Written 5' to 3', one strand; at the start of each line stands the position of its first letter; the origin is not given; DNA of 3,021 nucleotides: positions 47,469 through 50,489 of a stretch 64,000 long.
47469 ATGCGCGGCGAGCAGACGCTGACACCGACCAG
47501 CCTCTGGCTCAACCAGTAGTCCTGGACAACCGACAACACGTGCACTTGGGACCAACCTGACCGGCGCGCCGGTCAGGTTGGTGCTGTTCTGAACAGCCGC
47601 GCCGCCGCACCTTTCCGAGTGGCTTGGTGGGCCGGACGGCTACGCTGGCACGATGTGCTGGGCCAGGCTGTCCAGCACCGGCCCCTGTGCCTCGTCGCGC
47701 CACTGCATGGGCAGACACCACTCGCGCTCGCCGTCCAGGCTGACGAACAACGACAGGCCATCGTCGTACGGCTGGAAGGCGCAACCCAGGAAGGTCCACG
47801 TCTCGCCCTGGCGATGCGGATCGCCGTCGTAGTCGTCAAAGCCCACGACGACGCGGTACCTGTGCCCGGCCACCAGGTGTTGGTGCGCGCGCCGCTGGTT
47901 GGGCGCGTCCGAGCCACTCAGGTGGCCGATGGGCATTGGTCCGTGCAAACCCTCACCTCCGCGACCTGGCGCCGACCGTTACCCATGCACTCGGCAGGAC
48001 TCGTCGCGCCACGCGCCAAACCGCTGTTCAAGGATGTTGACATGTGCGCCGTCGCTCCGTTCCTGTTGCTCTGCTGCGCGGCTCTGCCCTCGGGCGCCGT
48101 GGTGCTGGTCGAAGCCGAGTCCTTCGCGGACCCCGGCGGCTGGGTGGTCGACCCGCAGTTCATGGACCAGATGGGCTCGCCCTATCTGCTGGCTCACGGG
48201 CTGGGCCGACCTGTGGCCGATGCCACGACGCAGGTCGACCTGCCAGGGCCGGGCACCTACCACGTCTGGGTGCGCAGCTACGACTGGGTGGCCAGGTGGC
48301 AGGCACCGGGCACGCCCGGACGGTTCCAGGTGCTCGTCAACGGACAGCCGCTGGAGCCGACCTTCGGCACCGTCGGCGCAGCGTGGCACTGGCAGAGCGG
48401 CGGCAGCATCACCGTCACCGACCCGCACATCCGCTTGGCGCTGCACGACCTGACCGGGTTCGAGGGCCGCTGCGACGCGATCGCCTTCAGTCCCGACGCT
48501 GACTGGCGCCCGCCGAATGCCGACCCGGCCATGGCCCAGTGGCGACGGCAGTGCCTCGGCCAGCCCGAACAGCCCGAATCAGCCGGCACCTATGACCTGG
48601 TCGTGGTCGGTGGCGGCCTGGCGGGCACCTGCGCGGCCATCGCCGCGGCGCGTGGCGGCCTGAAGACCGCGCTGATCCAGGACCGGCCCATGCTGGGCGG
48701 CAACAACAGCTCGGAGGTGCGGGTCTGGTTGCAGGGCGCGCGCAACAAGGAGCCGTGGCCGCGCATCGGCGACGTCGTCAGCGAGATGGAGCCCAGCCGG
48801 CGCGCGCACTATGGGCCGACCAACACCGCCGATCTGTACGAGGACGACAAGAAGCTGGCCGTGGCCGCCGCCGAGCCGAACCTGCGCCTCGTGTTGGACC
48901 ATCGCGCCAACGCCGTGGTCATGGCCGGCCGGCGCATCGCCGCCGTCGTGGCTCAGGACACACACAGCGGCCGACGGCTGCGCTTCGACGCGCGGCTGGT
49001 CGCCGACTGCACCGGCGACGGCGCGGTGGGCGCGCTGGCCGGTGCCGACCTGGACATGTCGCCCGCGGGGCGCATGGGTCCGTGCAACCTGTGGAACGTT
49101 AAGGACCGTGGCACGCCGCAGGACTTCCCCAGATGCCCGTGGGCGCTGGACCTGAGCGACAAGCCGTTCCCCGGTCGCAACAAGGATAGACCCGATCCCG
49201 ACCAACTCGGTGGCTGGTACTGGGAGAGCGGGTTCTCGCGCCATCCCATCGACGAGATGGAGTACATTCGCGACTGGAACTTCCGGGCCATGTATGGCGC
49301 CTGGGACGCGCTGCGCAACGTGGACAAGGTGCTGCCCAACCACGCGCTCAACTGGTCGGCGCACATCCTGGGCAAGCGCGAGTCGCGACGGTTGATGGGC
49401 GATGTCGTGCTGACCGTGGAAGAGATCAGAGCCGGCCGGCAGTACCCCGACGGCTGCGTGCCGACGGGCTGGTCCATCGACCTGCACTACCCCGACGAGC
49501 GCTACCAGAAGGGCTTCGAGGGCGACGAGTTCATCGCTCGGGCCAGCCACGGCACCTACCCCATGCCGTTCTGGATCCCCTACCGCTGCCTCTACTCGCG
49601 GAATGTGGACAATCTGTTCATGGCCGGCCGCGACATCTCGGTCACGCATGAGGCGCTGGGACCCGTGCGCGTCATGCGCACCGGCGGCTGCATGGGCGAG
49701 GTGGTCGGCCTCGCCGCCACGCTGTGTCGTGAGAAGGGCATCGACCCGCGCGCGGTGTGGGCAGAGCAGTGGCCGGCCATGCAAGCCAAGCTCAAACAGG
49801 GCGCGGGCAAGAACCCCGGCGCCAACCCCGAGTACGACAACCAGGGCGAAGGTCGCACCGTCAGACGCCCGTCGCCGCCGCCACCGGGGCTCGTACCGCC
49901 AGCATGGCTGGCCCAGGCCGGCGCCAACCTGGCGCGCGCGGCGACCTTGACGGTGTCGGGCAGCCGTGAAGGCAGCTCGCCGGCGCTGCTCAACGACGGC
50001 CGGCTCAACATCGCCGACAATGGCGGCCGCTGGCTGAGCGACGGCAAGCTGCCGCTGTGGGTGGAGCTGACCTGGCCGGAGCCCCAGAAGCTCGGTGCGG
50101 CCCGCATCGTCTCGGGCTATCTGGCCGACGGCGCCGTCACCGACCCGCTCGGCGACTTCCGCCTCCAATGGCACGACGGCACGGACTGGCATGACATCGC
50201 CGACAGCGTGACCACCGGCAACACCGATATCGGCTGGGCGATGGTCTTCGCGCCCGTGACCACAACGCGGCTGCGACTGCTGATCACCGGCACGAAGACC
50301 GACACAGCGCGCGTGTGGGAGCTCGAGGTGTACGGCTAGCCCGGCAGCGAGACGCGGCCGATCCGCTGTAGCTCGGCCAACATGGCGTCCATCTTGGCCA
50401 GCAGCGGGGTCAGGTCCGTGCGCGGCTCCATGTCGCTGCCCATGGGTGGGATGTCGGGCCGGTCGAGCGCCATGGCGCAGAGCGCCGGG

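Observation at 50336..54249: Flotillin / NfeD(YqiJ)-like / short SPFH operon terminating in a K+-channel-like gene with a GYAD filter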

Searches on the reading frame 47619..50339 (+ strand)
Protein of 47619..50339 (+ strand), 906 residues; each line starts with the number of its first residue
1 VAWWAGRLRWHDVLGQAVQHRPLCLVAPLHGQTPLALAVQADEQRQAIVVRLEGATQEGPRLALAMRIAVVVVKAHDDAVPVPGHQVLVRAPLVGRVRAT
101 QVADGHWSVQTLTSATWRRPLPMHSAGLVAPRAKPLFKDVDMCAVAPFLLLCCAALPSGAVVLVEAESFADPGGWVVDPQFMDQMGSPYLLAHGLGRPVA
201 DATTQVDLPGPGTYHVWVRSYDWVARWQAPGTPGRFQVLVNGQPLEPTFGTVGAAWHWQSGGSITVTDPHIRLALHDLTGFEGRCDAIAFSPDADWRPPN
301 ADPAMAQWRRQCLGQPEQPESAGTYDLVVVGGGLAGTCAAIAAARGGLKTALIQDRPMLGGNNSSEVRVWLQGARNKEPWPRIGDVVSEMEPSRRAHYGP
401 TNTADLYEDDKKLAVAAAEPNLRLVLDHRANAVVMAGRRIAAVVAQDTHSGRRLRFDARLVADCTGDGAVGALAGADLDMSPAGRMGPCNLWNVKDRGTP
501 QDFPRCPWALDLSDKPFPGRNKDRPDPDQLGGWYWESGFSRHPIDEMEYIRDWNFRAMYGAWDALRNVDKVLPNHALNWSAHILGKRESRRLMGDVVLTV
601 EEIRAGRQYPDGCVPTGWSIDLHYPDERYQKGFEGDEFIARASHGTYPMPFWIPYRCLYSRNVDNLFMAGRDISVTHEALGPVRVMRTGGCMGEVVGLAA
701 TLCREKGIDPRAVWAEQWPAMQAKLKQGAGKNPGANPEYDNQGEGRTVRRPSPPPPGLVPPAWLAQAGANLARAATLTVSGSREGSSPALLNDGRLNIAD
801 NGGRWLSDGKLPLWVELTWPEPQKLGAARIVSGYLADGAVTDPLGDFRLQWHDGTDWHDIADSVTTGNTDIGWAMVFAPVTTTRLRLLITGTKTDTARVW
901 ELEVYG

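Call 3: search_protein_families(library=pfam, proteins=[window:47619-50339:+], max_evalue=0.01)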
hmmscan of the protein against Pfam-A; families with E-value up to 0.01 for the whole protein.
window:47619-50339:+ (906 aa): 8 families
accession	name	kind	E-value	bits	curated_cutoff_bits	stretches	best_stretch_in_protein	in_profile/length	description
PF12831.13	FAD_oxidored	-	4.8e-67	227.5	27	1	326-714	1-408/416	FAD dependent oxidoreductase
PF00890.30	FAD_binding_2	-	9.7e-07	28.7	20.4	1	326-362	1-37/414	FAD binding domain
PF01134.28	GIDA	-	6.3e-06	25.9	22.1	1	326-354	1-29/391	Glucose inhibited division protein A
PF07992.20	Pyr_redox_2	-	8.1e-06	25.9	26.1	1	325-413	1-58/291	Pyridine nucleotide-disulphide oxidoreductase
PF13450.12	NAD_binding_8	-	2.2e-05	25.1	21.9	1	329-368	1-40/68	NAD(P)-binding Rossmann-like domain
PF01266.30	DAO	-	9.7e-05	22.5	27.9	1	326-376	1-53/353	FAD dependent oxidoreductase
PF24135.1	DUF7402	-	0.00041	20.9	27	1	770-899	1-125/133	Domain of unknown function (DUF7402)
PF00754.31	F5_F8_type_C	-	0.0026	18.3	28.2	1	787-901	13-126/127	F5/8 type C domain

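Call 4: search_protein_families(library=ncbifam, proteins=[window:47619-50339:+], max_evalue=0.01)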
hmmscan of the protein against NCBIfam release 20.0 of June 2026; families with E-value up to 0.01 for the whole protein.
window:47619-50339:+ (906 aa): 47 families (the best 25 are shown)
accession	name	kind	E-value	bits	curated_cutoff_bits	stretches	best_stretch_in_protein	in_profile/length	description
TIGR03140.1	AhpF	equivalog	1.4e-07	30.5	502.9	1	317-362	205-248/515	alkyl hydroperoxide reductase subunit F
NF009476.0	PRK12839.1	equivalog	7.7e-07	27.6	940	1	320-446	4-125/572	FAD-dependent oxidoreductase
NF004991.0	PRK06370.1-3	subfamily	1.2e-06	27.4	620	1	318-362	29-72/509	FAD-containing oxidoreductase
NF005882.1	PRK07843.1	equivalog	3.6e-06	25.7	788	1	324-373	1-51/547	3-oxosteroid 1-dehydrogenase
NF009478.0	PRK12844.1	equivalog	4.9e-06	25.1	789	1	324-370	8-55/559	3-ketosteroid-delta-1-dehydrogenase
NF041160.1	DGGPL_Thplmales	equivalog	8.8e-06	24.9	780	1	324-361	3-40/396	digeranylgeranylglycerophospholipid reductase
NF003585.0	PRK05249.1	equivalog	9.2e-06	24.5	465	1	324-363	6-45/464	Si-specific NAD(P)(+) transhydrogenase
NF006130.0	PRK08274.1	equivalog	9.7e-06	24.6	369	1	323-363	4-46/467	FAD-dependent tricarballylate dehydrogenase TcuA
TIGR01350.1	lipoamide_DH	equivalog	1.7e-05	23.8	408.8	1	325-361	2-37/461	dihydrolipoyl dehydrogenase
NF004789.0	PRK06134.1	subfamily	2.6e-05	23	747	1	320-371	8-60/581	FAD-dependent oxidoreductase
TIGR03467.1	HpnE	equivalog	3.2e-05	23.4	283.05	1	328-365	2-39/430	hydroxysqualene dehydroxylase HpnE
NF005511.0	PRK07121.1-4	equivalog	3.9e-05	22.3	466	1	315-362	11-57/553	FAD-binding protein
NF005691.0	PRK07494.1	equivalog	4.1e-05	22.3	459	1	323-357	7-41/404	UbiH/UbiF family hydroxylase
NF003725.0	PRK05329.2-4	equivalog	4.7e-05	22.5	345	1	322-354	6-38/429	glycerol-3-phosphate dehydrogenase subunit GlpB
TIGR01790.1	carotene-cycl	subfamily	5.2e-05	22.5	209.5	1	326-469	1-140/387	lycopene cyclase family protein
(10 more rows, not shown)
